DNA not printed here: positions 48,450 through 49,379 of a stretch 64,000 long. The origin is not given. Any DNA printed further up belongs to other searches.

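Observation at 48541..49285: Complete RAYT/REP unit: HUH Y1 transposase flanked by inverted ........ palindrome doublets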

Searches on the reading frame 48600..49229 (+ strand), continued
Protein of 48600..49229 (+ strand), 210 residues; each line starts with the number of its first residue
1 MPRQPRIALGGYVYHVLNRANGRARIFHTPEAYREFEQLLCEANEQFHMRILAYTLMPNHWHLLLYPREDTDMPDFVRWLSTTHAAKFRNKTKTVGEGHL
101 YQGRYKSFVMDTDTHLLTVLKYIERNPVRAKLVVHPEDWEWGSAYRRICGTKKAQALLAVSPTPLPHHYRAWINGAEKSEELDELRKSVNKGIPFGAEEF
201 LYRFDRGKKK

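Call 24: find_encoding_contigs(protein=P0002, flank=10000, max_places=4)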
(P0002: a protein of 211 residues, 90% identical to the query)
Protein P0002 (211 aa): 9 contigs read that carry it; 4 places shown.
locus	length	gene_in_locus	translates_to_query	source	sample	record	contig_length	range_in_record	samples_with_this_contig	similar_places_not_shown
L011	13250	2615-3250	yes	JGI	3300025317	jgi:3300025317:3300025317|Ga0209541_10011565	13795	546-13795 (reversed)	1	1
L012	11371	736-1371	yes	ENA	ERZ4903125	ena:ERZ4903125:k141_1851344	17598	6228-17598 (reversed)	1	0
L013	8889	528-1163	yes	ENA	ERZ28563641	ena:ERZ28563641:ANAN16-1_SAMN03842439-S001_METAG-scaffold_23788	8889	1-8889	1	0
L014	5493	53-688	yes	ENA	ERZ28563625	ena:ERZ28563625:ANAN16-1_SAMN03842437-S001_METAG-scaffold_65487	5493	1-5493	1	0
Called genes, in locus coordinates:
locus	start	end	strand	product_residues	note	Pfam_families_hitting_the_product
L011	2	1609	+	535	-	?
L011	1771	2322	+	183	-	-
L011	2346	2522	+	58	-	-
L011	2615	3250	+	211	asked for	PF01797:Y1_Tnp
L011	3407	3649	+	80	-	-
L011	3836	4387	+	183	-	PF01135:PCMT (weak), PF01209:Ubie_methyltran, PF05175:MTS (weak), PF13847:Methyltransf_31, PF08241:Methyltransf_11, PF08242:Methyltransf_12, PF13649:Methyltransf_25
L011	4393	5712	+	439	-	PF01547:SBP_bac_1, PF13416:SBP_bac_8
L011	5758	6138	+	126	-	PF18895:T4SS_pilin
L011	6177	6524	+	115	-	PF18895:T4SS_pilin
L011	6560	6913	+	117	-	PF18895:T4SS_pilin (weak)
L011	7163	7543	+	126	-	PF18895:T4SS_pilin (weak)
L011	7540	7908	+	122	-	PF18895:T4SS_pilin (weak)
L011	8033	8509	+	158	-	PF18895:T4SS_pilin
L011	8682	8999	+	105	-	-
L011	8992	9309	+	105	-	PF18895:T4SS_pilin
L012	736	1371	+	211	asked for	PF01797:Y1_Tnp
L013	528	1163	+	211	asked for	PF01797:Y1_Tnp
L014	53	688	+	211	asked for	PF01797:Y1_Tnp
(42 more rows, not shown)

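Call 25: find_encoding_contigs(protein=P0005, flank=10000, max_places=4)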
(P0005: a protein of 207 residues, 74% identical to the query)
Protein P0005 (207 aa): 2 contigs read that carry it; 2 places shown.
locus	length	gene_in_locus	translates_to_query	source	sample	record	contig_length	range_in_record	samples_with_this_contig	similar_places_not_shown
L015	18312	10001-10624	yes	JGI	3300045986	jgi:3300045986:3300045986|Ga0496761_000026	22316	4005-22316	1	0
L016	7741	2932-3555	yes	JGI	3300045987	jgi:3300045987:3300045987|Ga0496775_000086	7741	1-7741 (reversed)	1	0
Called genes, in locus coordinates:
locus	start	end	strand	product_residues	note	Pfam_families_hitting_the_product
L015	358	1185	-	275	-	PF23343:REP_ORF2-G2P, PF20199:RepSA (faint)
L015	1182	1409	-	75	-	-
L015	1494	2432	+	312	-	-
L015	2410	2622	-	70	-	PF13560:HTH_31, PF12844:HTH_19 (weak), PF01381:HTH_3, PF13443:HTH_26 (weak)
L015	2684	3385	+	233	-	PF10881:DUF2726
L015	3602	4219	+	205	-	-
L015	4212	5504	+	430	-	PF08843:AbiEii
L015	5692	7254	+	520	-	-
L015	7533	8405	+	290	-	PF02661:Fic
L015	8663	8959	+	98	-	-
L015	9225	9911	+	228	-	-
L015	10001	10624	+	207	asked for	PF01797:Y1_Tnp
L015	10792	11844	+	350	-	PF02661:Fic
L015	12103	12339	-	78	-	-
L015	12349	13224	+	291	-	PF02661:Fic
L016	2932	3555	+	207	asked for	PF01797:Y1_Tnp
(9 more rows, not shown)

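Call 26: find_encoding_contigs(protein=P0035, flank=10000, max_places=6)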
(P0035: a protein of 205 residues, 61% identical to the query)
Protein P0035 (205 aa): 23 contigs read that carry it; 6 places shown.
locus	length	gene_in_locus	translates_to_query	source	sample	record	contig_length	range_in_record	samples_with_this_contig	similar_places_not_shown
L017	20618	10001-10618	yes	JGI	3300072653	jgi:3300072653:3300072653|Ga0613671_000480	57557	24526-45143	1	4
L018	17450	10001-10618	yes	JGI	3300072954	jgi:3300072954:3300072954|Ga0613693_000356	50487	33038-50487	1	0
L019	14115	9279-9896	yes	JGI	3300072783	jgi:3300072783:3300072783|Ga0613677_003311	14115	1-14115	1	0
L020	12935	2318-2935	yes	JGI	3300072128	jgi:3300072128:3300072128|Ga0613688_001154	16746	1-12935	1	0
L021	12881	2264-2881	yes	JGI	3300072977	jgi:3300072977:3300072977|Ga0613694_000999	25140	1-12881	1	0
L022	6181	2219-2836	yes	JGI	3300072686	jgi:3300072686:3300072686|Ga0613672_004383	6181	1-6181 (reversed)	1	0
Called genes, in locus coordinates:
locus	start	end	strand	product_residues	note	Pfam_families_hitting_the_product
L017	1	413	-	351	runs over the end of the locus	PF00438:S-AdoMet_synt_N, PF02772:S-AdoMet_synt_M, PF02773:S-AdoMet_synt_C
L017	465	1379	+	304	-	PF03372:Exo_endo_phos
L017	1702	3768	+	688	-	PF08309:LVIVD (faint), PF01471:PG_binding_1 (weak)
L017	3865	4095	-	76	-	-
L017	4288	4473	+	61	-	-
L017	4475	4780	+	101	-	PF08922:DUF1905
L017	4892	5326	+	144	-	-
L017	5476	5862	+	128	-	-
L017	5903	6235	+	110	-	-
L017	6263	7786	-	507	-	PF01471:PG_binding_1, PF00704:Glyco_hydro_18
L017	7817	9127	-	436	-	PF13439:Glyco_transf_4, PF13579:Glyco_trans_4_4 (faint), PF00534:Glycos_transf_1, PF13692:Glyco_trans_1_4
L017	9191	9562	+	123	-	-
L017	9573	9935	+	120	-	PF08818:DUF1801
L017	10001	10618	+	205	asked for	PF01797:Y1_Tnp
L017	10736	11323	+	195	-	-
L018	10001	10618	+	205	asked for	PF01797:Y1_Tnp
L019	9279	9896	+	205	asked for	PF01797:Y1_Tnp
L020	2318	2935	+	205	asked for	PF01797:Y1_Tnp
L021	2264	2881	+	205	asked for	PF01797:Y1_Tnp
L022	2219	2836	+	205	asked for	PF01797:Y1_Tnp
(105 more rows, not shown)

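Call 34: search_solved_structures(query=A1, max_evalue=1, show_alignments=2)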
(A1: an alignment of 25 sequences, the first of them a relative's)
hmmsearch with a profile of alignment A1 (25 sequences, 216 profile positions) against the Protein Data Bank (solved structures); distinct sequences matched with E-value up to 1: 9.
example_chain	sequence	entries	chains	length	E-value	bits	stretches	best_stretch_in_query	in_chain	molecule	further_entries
4er8_A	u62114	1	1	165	9.2e-06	28.5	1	10-148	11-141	TnpArep for protein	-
2xm3_A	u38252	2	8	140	1e-05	28.4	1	12-125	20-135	TRANSPOSASE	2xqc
2xma_A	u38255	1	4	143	1.1e-05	28.3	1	12-125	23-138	TRANSPOSASE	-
2xo6_A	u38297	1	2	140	3.6e-05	26.6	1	12-113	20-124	TRANSPOSASE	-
2fyx_A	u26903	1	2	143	0.00043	23.1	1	11-108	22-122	transposase, putative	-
3a98_A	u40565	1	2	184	0.0079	18.9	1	136-203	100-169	Dedicator of cytokinesis protein 2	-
2f4f_A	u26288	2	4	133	0.034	16.9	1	23-66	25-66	Transposase, putative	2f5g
6tgb_A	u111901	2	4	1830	0.081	15.6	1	136-203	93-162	Dedicator of cytokinesis protein 2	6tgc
2ec2_A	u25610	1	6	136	0.097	15.4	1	23-66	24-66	136aa long hypothetical transposase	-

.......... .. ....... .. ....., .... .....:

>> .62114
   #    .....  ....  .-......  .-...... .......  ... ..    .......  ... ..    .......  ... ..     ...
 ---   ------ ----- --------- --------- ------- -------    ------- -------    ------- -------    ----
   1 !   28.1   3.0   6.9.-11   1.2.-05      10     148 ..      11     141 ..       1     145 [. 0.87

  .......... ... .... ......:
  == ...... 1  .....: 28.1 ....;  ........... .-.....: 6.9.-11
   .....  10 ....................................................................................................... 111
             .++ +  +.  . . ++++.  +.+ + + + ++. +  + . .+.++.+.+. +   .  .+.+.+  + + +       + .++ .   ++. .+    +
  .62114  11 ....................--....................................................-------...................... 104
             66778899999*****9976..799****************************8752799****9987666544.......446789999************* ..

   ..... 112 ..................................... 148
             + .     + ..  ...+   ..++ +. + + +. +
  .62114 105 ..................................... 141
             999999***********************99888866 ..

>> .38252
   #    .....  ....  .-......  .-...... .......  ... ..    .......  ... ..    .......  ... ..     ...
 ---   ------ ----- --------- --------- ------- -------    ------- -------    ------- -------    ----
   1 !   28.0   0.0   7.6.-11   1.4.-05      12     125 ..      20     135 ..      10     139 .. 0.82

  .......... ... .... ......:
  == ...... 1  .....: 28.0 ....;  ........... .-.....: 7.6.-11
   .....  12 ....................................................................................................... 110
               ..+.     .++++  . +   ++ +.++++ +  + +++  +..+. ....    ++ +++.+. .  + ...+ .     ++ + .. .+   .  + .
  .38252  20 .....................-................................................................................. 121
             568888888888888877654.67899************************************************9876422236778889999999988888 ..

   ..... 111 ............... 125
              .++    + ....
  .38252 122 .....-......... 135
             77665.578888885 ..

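Call 35: find_related_loci(query=A1, collection=genome_contigs, flank=10000)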
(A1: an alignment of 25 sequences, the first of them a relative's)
Query A1 (210 aa) in genome_contigs; peptide patterns used: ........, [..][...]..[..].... (x = any residue, [..] = any of these).
599 stretches matched a pattern (row limit reached: there are more); 581 encode a relative of the query (tblastn E <= 1e-3); the best 80 are kept; 80 distinct loci.
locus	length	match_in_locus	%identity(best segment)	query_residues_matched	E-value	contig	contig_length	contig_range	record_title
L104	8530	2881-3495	70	1-205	8e-100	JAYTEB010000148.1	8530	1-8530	MAG: Candidatus Lloydbacteria bacterium isolate GFS_1902 GFS_1902_147, whole genome shotgun sequence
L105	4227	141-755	69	1-205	2e-97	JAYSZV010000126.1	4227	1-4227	MAG: Candidatus Lloydbacteria bacterium isolate GFS_13726 GFS_13726_125, whole genome shotgun sequence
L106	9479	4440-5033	63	1-198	8e-87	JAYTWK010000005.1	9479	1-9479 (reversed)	MAG: bacterium isolate GFS_5796 GFS_5796_4, whole genome shotgun sequence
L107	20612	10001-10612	61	1-204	6e-86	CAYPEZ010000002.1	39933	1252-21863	MAG TPA_asm: uncultured Candidatus Saccharibacteria bacterium isolate SRP257259_co1_388 genome assembly, contig: NODE_98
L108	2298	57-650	62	1-198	1e-86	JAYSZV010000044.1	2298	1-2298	MAG: Candidatus Lloydbacteria bacterium isolate GFS_13726 GFS_13726_43, whole genome shotgun sequence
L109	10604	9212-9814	63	1-201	2e-83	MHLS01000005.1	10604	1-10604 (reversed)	MAG: Candidatus Lloydbacteria bacterium RIFCSPLOWO2_02_FULL_54_12 rifcsplowo2_02_scaffold_11159, whole genome shotgun se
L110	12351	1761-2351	62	1-197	3e-83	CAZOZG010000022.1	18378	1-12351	MAG TPA_asm: uncultured Candidatus Saccharibacteria bacterium isolate SRP273308_co1_18 genome assembly, contig: NODE_330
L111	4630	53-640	61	1-196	4e-80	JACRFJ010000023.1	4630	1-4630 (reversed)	MAG: Candidatus Kaiserbacteria bacterium isolate NC_groundwater_1722_Pr3_B-0.1um_52_27 SR-2_scaffold_141_1156047, whole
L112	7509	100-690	59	4-200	2e-79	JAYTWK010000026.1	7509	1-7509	MAG: bacterium isolate GFS_5796 GFS_5796_25, whole genome shotgun sequence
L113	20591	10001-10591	61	1-197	1e-79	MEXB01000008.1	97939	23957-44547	MAG: Candidatus Adlerbacteria bacterium RIFOXYC1_FULL_48_26 rifoxyc1_full_scaffold_206, whole genome shotgun sequence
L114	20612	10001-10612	56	1-204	9e-80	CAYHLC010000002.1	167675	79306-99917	MAG TPA_asm: uncultured Candidatus Saccharibacteria bacterium isolate ERP119705_co13_82 genome assembly, contig: NODE_78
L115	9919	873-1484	57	1-204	2e-79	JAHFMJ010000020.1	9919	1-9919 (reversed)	MAG: Candidatus Kaiserbacteria bacterium isolate nzgw454 NODE_1841_length_9920_cov_3.925094, whole genome shotgun sequen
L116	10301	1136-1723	61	1-196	3e-79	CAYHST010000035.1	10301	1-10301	MAG TPA_asm: uncultured Candidatus Saccharibacteria bacterium isolate ERP119705_co14_305 genome assembly, contig: NODE_9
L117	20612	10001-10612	57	1-204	1e-78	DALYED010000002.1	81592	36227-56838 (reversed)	MAG TPA_asm: Candidatus Paceibacterota bacterium isolate CTOTU14244 NODE_39_length_81592_cov_4.629064, whole genome shot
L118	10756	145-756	55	1-204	2e-77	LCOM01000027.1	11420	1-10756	MAG: Parcubacteria group bacterium GW2011_GWA2_47_7 UY04_C0027, whole genome shotgun sequence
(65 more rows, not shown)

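Call 73: search_protein_families(library=pfam, proteins=[window:48600-49229:+, P0081], max_evalue=10)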
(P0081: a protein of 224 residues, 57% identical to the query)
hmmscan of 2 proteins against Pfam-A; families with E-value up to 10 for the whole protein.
window:48600-49229:+ (210 aa): 2 families
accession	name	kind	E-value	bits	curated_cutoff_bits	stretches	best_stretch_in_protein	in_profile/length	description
PF01797.21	Y1_Tnp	-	1.2e-18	67.8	23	1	13-126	6-121/121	Transposase IS200 like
PF12959.12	DUF3848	-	0.08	13.4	30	1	152-191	53-89/95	Protein of unknown function (DUF3848)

P0081 (224 aa): 2 families
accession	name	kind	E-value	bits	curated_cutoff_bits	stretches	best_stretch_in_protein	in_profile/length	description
PF01797.21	Y1_Tnp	-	2.5e-16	60.3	23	1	11-126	4-121/121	Transposase IS200 like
PF17059.10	MGTL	-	0.63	10.3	25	1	159-172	2-11/17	MgtA leader peptide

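Call 81: predict_structure(alignment_id=A1)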
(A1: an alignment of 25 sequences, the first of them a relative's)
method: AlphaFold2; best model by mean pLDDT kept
length: 210 residues; sequences in the alignment: 25
mean_pLDDT: 81.6   pTM: 0.81
mean pLDDT of the five models: 81.6, 81.5, 78.7, 76.8, 75.2
residues with pLDDT >= 90: 99; 70-90: 69; 50-70: 26; < 50: 16
segments of 3 or more residues with pLDDT < 50: 1-5, 96-103, 208-210
pLDDT, mean of each block of 10 residues (from residue 1): 55 86 81 92 92 94 92 87 78 55 64 84 95 97 96 94 93 88 77 57 54
secondary structure, 60 per line:
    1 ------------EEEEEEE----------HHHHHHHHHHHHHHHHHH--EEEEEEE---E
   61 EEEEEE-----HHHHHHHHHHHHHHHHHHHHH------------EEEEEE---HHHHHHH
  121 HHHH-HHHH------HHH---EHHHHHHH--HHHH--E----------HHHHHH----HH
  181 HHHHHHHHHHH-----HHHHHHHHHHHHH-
elements in order: E13-19 H30-47 E50-56 E60-66 H72-92 E105-110 H114-124 H126-129 H143-149 H152-155 H169-174 H179-191 H197-209
